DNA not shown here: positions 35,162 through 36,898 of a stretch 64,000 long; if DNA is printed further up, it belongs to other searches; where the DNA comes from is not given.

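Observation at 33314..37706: Tight four-gene operon: TauD/TfdA dioxygenase, CoA-acylating aldehyde dehydrogenase, SCS-type (ADP-forming) CoA ligase beta and alpha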

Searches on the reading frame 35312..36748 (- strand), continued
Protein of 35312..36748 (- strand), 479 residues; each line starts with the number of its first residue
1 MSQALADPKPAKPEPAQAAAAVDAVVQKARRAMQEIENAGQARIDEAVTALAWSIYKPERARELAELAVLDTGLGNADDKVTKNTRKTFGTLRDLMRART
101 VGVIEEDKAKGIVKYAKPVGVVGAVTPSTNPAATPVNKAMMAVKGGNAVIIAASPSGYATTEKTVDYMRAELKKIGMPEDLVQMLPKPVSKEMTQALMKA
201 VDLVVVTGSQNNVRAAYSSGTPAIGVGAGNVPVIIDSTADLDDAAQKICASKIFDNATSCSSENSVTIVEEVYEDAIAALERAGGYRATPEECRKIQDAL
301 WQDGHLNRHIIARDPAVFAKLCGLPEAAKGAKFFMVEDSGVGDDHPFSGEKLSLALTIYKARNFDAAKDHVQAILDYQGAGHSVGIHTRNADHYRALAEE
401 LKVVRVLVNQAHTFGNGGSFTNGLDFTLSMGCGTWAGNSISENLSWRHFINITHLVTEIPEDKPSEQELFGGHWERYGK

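Call 58: search_protein_families(library=ncbifam, proteins=[L044:6612-7697:-, L100:7962-9377:+], max_evalue=1e-25)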
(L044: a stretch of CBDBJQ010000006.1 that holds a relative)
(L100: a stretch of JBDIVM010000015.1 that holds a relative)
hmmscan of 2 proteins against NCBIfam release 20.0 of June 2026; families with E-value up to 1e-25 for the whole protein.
L044:6612-7697:- (361 aa): 0 families

L100:7962-9377:+ (472 aa): 4 families
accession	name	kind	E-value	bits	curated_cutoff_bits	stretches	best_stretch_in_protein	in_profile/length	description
NF047625.1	AcylSulfactDhSauS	equivalog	2.4e-233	775.1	600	1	14-472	4-464/464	acylating sulfoacetaldehyde dehydrogenase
NF010378.0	PRK13805.1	equivalog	6.6e-105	351.8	951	1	12-447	12-448/872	bifunctional acetaldehyde-CoA/alcohol dehydrogenase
TIGR02518.1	EutH_ACDH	equivalog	5.8e-90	302.5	620.1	1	20-452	14-445/488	acetaldehyde dehydrogenase (acetylating)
NF011927.0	PRK15398.1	subfamily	5.4e-53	180.3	403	1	15-414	37-429/465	aldehyde dehydrogenase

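Call 59: search_solved_structures(query=L044:6612-7697:-, max_evalue=1e-15)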
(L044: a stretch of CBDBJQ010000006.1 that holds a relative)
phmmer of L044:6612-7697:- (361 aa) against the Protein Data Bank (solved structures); distinct sequences matched with E-value up to 1e-15: 9.
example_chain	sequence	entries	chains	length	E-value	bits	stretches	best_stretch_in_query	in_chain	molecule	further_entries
3jva_A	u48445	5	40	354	5e-23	85.1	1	8-268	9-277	Dipeptide Epimerase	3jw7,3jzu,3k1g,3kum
1jpm_A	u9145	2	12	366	5.4e-23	85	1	4-275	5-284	L-Ala-D/L-Glu Epimerase | similar to chloromuconate cycloisomerase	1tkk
3q45_A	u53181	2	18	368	1.4e-20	77.1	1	8-289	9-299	Mandelate racemase/muconate lactonizing enzyme family; possible chloromuconate cycloisomer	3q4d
3rit_A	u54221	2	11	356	5.7e-18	68.5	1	7-263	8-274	Dipeptide epimerase | Putative chloromuconate cycloisomerase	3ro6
2p88_A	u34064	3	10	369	6.2e-18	68.3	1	116-297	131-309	Mandelate racemase/muconate lactonizing enzyme family protein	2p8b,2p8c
3s5s_A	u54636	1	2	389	2e-17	66.7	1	3-299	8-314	Mandelate racemase/muconate lactonizing enzyme family protein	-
2pgw_A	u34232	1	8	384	2.3e-16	63.2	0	138-278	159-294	Muconate cycloisomerase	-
3i6e_A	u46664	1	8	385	6e-16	61.8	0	32-282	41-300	Muconate cycloisomerase I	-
3r0k_A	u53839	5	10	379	8e-16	61.4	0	10-266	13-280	Enzyme of enolase superfamily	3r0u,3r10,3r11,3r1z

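Call 100: search_dna_similar(query=window:35312-36748:-, collection=plasmids, mode=protein, max_rows=12, max_evalue=1e-100)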
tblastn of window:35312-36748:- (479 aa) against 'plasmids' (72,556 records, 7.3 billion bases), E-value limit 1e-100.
Records with a match: 35; places in all: 37; records where one place covers at least 80% of the query: 35.
Best place of each record, by identity: 60-80% 11; <60% 24.
By first word of the organism name: Azospirillum 7; Paracoccus 4; Shinella 4; Rhodococcus 3; Natribaculum 3; Mycolicibacterium 2; Indioceanicola 1; Sulfitobacter 1; Caballeronia 1; Paraburkholderia 1; and 8 more.
By predicted mobility (MOB-suite, as given by PLSDB): non-mobilizable 31; conjugative 2; mobilizable 2.
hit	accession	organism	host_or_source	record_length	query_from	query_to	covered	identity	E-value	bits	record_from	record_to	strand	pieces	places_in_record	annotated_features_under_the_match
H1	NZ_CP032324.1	Azospirillum argentinense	soil sample,Agricultural field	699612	38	478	92%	69.4%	0e+0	640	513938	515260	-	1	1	aldehyde dehydrogenase family protein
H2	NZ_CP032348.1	Azospirillum brasilense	soil sample,Agricultural field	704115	38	474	91%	70.0%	0e+0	634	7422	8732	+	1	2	aldehyde dehydrogenase family protein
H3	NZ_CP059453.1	Azospirillum brasilense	Prokaryotes,soil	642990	38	478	92%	69.2%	0e+0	639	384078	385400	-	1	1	aldehyde dehydrogenase family protein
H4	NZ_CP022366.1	Azospirillum sp. TSH58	single cell,paddy soils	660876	41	474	91%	70.0%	0e+0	638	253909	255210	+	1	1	aldehyde dehydrogenase family protein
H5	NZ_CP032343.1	Azospirillum brasilense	soil sample,Agricultural field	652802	41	474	91%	70.0%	0e+0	637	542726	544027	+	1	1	aldehyde dehydrogenase family protein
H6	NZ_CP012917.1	Azospirillum brasilense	Digitaria eriantha,microbe,root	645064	41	474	91%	70.0%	0e+0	637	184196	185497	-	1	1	aldehyde dehydrogenase family protein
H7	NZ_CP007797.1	Azospirillum argentinense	Triticum aestivum L.,Root,wheat ...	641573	38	478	92%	68.9%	0e+0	636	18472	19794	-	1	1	aldehyde dehydrogenase family protein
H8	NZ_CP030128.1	Indioceanicola profundi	sediment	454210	38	479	92%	68.6%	0e+0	615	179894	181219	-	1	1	aldehyde dehydrogenase family protein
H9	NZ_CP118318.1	Rhodococcus sp. DK180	pure culture,crude oil-contaminated soil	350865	36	479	93%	60.4%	6e-167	528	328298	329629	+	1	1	aldehyde dehydrogenase family protein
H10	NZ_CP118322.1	Rhodococcus sp. DK176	pure culture,crude oil-contaminated soil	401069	36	479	93%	60.4%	6e-167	528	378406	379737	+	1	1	aldehyde dehydrogenase family protein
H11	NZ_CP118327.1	Rhodococcus sp. DK17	pure culture,crude oil-contaminated soil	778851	36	479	93%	60.4%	6e-167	528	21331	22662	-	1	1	aldehyde dehydrogenase family protein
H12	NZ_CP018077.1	Sulfitobacter alexandrii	Alexandrium minutum,cell culture,cell ...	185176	38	479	92%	54.4%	5e-151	483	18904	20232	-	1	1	aldehyde dehydrogenase family protein | AMP-binding protein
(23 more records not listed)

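Call 102: get_annotated_region(hit=H6, flank=11000)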
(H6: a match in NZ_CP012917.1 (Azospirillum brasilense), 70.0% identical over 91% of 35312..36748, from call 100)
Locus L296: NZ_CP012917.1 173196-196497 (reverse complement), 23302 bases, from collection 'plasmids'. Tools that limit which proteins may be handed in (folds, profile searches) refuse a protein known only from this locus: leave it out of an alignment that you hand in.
description: Azospirillum brasilense strain Sp 7 plasmid ABSP7_p3, complete sequence
organism: Azospirillum brasilense (NCBI taxid 192)
taxonomy: Bacteria; Pseudomonadota; Alphaproteobacteria; Rhodospirillales; Azospirillaceae; Azospirillum; Azospirillum brasilense
host: -; source: Digitaria eriantha,microbe,root; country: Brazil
typing (MOB-suite, as given by PLSDB): non-mobilizable
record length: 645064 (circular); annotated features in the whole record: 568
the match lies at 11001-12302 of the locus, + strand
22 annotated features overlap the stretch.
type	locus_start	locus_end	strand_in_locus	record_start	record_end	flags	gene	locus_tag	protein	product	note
CDS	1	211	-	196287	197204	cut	-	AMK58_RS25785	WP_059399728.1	branched-chain amino acid ABC transporter permease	GO:0015803 - branched-chain amino acid transport [Evidence IEA]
CDS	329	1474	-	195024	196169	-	-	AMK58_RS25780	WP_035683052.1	ABC transporter substrate-binding protein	-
CDS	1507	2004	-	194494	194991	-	-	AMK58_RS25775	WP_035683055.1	L-2-amino-thiazoline-4-carboxylic acid hydrolase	-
CDS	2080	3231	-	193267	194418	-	-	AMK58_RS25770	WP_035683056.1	PLP-dependent cysteine synthase family protein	-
CDS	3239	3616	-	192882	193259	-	-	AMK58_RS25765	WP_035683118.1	Rid family detoxifying hydrolase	GO:0008152 - metabolic process [Evidence IEA]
CDS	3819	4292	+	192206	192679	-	-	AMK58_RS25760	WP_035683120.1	Lrp/AsnC family transcriptional regulator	-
CDS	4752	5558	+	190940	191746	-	-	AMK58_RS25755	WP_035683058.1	IclR family transcriptional regulator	GO:0006355 - regulation of DNA-templated transcription [Evidence IEA]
CDS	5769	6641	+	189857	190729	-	-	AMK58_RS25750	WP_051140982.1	IclR family transcriptional regulator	GO:0006355 - regulation of DNA-templated transcription [Evidence IEA]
CDS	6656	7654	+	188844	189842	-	-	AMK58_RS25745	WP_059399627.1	bifunctional enoyl-CoA hydratase/phosphate acetyltransferase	-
CDS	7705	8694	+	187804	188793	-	-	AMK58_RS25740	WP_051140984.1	tripartite tricarboxylate transporter substrate binding protein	-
CDS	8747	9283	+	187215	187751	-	-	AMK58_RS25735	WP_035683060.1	tripartite tricarboxylate transporter TctB family protein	-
CDS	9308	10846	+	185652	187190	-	-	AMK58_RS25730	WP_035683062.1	tripartite tricarboxylate transporter permease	-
CDS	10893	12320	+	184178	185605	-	-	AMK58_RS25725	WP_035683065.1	aldehyde dehydrogenase family protein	-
CDS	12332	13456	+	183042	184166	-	-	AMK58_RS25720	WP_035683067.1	ATP-grasp domain-containing protein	-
CDS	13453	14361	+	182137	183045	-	-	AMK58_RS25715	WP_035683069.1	CoA-binding protein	-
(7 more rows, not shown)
